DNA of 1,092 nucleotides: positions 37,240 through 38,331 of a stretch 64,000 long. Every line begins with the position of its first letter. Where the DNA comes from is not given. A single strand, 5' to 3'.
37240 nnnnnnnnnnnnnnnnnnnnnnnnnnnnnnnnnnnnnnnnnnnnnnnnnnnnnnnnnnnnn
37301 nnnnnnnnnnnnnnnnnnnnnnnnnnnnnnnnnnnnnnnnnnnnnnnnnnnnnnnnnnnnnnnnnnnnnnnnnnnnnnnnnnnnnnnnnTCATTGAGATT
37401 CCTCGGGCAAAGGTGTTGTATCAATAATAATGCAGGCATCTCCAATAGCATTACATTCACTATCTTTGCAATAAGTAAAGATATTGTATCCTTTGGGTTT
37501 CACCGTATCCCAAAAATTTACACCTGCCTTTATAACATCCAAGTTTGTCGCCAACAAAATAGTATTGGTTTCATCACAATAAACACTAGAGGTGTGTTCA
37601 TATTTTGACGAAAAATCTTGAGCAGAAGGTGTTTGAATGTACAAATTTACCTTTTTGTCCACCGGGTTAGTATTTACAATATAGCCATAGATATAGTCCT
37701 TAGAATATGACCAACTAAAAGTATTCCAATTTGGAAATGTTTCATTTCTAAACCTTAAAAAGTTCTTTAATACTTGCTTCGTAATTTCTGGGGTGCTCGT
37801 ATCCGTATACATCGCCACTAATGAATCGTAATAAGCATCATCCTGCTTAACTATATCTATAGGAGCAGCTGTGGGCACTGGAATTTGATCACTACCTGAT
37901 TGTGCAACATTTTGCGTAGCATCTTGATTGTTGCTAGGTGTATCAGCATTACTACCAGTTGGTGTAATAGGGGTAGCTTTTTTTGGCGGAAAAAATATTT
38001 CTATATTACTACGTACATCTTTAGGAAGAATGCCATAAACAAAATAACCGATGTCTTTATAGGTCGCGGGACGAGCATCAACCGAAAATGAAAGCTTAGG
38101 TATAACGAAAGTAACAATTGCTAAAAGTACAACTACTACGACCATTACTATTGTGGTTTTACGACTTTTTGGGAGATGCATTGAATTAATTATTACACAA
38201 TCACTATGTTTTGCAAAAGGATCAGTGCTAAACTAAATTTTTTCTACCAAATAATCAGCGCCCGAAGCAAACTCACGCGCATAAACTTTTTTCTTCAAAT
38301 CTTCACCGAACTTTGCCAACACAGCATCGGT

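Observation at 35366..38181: Two-gene operon encoding an extraordinarily Cys/Tyr/Gly/Thr-rich secreted protein and a membrane-anchored partner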

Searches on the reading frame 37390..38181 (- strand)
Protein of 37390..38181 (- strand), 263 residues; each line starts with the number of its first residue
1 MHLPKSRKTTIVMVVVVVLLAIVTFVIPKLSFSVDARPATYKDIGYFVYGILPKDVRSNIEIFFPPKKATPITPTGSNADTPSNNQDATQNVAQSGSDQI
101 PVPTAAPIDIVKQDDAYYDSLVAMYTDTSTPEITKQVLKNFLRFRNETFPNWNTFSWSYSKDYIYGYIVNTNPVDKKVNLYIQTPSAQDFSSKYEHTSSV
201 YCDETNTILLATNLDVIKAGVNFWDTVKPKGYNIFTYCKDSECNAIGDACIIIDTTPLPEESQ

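Call 4: search_protein_families(library=pfam, proteins=[window:37390-38181:-], max_evalue=1)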
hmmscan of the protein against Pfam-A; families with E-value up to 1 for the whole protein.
window:37390-38181:- (263 aa): 0 families

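Call 13: find_homologous_proteins(query=window:37390-38181:-, max_evalue=0.001)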
Query window:37390-38181:- (263 aa): 1 proteins with E <= 0.001 among 218 candidates.
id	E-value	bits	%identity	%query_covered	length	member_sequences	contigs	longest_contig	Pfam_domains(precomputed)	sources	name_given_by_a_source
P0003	1.3e-164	564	100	95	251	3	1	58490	-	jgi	-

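Call 14: find_encoding_contigs(protein=P0003, flank=10000)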
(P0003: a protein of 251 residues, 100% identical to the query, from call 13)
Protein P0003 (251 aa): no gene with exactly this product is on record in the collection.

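Call 64: search_protein_families(library=ncbifam, proteins=[window:37390-38181:-], max_evalue=1)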
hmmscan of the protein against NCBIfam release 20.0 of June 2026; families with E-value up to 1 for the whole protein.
window:37390-38181:- (263 aa): 0 families

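Call 67: search_protein_families(library=phrogs, proteins=[window:37390-38181:-], max_evalue=0.01)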
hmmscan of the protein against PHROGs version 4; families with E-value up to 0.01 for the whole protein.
window:37390-38181:- (263 aa): 0 families

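Call 93: search_solved_structures(query=A4, max_evalue=10)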
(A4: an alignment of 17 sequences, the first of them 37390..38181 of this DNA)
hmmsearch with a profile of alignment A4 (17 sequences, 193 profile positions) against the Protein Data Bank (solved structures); distinct sequences matched with E-value up to 10: 3.
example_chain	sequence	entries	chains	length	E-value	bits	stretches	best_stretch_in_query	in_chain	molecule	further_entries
4i5s_A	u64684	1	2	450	0.48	13.4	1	13-114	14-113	Putative histidine kinase CovS; VicK-like protein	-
5tdy_B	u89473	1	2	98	1.4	11.9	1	52-100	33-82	Flagellar motor switch protein FliG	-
5nc6_B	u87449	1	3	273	1.7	11.7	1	3-51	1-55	Peptidoglycan N-acetylglucosamine deacetylase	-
